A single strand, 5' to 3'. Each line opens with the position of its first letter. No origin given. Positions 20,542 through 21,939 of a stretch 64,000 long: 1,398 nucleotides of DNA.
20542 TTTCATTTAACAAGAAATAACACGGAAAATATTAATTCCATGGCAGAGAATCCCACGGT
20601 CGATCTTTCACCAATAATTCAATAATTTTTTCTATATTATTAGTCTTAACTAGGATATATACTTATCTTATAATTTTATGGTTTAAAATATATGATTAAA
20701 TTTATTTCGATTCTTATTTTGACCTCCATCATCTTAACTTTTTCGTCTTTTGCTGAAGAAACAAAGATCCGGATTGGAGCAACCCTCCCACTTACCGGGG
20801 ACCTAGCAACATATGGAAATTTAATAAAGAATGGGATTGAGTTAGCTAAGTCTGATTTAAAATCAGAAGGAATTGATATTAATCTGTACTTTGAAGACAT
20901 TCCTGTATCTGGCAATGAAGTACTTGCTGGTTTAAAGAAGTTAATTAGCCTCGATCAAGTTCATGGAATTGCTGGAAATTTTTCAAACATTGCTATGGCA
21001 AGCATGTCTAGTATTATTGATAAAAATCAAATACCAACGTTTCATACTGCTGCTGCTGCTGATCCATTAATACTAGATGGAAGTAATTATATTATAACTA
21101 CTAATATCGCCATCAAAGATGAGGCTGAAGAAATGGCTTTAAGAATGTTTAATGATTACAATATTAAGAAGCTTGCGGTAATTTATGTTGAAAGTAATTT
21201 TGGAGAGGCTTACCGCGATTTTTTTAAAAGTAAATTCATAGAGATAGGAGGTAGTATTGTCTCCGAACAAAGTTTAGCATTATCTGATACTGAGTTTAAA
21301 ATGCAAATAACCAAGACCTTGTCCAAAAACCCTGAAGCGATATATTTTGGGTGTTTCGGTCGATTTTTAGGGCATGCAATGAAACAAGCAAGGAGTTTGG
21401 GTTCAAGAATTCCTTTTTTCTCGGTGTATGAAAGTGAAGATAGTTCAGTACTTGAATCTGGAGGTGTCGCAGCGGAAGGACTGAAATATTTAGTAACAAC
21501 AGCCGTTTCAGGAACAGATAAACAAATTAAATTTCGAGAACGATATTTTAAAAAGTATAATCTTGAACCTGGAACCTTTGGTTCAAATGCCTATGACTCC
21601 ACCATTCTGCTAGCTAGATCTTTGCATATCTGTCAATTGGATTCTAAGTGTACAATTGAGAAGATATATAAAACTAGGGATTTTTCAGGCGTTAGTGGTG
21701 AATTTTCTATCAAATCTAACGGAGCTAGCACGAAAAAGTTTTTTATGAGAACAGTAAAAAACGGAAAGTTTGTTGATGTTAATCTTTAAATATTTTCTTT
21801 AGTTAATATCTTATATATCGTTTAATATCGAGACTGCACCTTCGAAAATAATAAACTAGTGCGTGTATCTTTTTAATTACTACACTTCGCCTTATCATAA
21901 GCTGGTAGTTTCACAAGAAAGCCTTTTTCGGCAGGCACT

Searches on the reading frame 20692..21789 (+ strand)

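Call 41: search_protein_families(library=pfam, proteins=[window:20692-21789:+], max_evalue=0.001)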
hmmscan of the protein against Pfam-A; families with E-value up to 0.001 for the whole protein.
window:20692-21789:+ (365 aa): 3 families
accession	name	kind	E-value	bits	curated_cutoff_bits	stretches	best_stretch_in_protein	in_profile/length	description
PF13458.12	Peripla_BP_6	-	4.8e-36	125.5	31.7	1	25-358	1-342/343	Periplasmic binding protein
PF01094.35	ANF_receptor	-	4.7e-17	62.5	25.4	1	48-347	5-341/353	Receptor family ligand binding region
PF04348.19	LppC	-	0.00012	21.3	28.8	1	16-191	209-379/563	LppC putative lipoprotein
